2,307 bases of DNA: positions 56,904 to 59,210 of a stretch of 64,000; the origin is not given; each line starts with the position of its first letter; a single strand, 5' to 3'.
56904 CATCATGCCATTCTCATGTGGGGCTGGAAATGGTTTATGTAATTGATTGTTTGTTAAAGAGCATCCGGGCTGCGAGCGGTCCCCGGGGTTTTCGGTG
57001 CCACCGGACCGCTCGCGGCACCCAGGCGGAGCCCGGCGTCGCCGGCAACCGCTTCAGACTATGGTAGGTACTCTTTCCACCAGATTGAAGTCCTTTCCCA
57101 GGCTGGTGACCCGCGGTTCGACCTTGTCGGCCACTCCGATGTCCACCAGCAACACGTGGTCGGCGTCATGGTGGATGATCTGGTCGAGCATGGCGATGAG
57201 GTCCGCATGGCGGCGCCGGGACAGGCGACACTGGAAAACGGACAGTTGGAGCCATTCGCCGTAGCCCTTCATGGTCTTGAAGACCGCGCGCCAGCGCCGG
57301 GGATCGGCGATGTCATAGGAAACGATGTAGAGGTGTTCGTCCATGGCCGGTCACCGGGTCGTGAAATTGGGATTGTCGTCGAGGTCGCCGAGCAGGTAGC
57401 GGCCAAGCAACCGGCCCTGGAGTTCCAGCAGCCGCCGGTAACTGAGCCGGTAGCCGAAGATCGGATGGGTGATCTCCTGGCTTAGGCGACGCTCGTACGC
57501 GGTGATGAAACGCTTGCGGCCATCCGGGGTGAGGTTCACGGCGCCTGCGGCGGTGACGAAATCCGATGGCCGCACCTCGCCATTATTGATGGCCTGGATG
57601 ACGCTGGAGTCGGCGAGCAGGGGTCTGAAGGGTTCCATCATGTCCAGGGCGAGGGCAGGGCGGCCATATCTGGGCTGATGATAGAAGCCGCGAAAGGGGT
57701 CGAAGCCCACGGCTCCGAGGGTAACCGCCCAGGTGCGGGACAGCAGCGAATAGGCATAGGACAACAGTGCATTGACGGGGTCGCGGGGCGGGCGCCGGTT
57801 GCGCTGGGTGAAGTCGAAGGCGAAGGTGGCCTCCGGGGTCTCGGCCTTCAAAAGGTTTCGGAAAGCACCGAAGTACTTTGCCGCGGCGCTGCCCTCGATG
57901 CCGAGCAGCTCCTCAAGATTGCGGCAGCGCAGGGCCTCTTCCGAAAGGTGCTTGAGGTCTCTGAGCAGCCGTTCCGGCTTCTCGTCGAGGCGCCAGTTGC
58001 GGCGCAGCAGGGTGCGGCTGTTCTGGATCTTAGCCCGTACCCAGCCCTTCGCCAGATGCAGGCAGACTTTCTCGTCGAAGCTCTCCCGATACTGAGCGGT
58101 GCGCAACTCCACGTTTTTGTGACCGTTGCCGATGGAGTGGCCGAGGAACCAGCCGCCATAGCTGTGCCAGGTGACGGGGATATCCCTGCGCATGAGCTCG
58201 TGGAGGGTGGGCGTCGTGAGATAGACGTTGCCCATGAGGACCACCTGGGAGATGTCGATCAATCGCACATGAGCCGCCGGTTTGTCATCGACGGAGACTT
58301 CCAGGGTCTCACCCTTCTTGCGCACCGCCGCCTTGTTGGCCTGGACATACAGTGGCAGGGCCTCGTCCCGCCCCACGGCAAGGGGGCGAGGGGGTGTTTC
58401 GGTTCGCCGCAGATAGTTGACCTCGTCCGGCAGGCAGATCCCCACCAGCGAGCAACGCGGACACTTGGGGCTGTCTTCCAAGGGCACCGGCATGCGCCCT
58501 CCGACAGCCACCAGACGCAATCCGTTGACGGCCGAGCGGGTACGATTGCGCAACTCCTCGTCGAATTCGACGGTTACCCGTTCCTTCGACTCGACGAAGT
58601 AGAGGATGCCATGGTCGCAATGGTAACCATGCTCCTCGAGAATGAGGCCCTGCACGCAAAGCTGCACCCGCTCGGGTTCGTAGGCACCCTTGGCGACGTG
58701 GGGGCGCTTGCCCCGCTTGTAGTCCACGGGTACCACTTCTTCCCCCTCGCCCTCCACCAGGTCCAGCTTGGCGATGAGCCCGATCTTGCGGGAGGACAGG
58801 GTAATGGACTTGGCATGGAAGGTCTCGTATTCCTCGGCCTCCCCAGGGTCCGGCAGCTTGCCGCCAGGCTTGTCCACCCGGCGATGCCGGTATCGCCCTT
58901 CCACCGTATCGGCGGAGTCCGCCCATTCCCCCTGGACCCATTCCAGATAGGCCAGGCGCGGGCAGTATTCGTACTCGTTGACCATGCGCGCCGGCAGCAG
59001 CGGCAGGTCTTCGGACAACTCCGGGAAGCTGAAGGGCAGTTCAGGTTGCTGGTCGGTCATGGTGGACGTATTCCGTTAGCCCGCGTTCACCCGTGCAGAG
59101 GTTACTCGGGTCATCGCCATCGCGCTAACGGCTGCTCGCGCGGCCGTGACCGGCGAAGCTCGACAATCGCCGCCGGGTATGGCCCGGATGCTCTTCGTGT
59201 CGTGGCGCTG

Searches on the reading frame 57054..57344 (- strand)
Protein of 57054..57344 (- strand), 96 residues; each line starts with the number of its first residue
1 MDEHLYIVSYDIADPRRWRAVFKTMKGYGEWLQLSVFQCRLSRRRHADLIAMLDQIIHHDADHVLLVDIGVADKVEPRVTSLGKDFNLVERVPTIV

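Call 5: search_protein_families(library=ncbifam, proteins=[window:57054-57344:-], max_evalue=1)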
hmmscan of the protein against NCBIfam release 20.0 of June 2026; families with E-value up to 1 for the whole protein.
window:57054-57344:- (96 aa): 1 family
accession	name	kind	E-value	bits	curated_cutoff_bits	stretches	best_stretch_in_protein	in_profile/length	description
TIGR01573.1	cas2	equivalog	2.3e-09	37.4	24.5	1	5-71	2-72/96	CRISPR-associated endonuclease Cas2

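Call 6: search_protein_families(library=pfam, proteins=[window:57054-57344:-], max_evalue=1)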
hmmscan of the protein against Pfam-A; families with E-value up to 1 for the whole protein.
window:57054-57344:- (96 aa): 1 family
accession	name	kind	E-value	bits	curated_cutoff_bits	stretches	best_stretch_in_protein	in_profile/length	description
PF09827.14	CRISPR_Cas2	-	8.8e-17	61.5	23.8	1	5-70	2-67/74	CRISPR associated protein Cas2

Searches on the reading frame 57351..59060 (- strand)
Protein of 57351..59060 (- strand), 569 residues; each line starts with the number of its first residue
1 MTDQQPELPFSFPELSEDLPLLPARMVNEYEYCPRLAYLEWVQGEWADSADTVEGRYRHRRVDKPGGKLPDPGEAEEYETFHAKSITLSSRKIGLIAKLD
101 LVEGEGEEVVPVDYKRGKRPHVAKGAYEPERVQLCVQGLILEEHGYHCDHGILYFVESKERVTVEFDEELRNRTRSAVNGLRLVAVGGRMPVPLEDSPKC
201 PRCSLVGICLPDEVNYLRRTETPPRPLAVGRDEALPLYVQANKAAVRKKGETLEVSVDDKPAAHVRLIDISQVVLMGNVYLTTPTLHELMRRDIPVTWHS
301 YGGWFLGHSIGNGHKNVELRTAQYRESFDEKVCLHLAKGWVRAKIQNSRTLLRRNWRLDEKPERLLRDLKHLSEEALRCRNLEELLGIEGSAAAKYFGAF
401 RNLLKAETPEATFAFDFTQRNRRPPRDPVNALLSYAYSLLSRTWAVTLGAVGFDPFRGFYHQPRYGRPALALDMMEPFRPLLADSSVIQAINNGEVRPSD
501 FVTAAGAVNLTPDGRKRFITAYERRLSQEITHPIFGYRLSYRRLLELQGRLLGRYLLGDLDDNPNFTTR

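Call 5: search_protein_families(library=ncbifam, proteins=[window:57351-59060:-], max_evalue=1)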
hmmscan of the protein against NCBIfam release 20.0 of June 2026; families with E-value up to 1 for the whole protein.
window:57351-59060:- (569 aa): 11 families
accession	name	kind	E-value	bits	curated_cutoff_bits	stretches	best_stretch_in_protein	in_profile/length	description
NF049935.1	cas4g_cas1g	exception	2.6e-253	841.4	560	1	21-569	1-546/546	CRISPR-associated endonuclease Cas4g/Cas1g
TIGR04093.1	cas1_CYANO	exception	1.5e-88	296.9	385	1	237-568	3-333/334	type I-D CRISPR-associated endonuclease Cas1d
TIGR03640.1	cas1_DVULG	exception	7.3e-85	285.1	385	1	237-567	6-339/340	type I-C CRISPR-associated endonuclease Cas1c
TIGR00287.1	cas1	equivalog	7.6e-76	255.3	71.7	1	237-561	2-324/327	CRISPR-associated endonuclease Cas1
TIGR03983.1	cas1_MYXAN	equivalog_domain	5.2e-71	239.4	358.05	1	236-555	13-333/347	type I-MYXAN CRISPR-associated endonuclease Cas1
TIGR03641.1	cas1_HMARI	exception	1.2e-46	159.5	304.1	1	242-559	7-314/324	type I-B CRISPR-associated endonuclease Cas1b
TIGR00372.1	cas4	equivalog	2.1e-29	102.6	65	1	26-211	5-180/180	CRISPR-associated protein Cas4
TIGR04329.1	cas1_PREFRAN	exception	2.7e-25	89.1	300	1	269-543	43-301/317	type V CRISPR-associated endonuclease Cas1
TIGR03639.1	cas1_NMENI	exception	5.4e-15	55.4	120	1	245-489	11-231/278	type II CRISPR-associated endonuclease Cas1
TIGR03638.1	cas1_ECOLI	exception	0.02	14.1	215.6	1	374-462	122-205/269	type I-E CRISPR-associated endonuclease Cas1e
TIGR04328.1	cas4_PREFRAN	exception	0.06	13.4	70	1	27-169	6-136/178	type V CRISPR-associated protein Cas4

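Call 6: search_protein_families(library=pfam, proteins=[window:57351-59060:-], max_evalue=1)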
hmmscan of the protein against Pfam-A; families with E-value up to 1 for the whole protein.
window:57351-59060:- (569 aa): 5 families
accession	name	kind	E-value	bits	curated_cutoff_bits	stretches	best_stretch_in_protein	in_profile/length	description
PF01867.21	Cas_Cas1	-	9.2e-93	310.9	22.3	1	237-523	1-282/283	CRISPR associated protein Cas1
PF01930.23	Cas_Cas4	-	5.4e-20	72.5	22.7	1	26-210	4-159/160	Domain of unknown function DUF83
PF12705.13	PDDEXK_1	-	2.2e-07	31.5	22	1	76-209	113-246/247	PD-(D/E)XK nuclease superfamily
PF03531.20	SSrecog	-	0.3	11.5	22.2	0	246-277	7-38/69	Structure-specific recognition protein (SSRP1)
PF07544.18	Med9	-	0.33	11.5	26.9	0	340-376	30-66/80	RNA polymerase II transcription mediator complex subunit 9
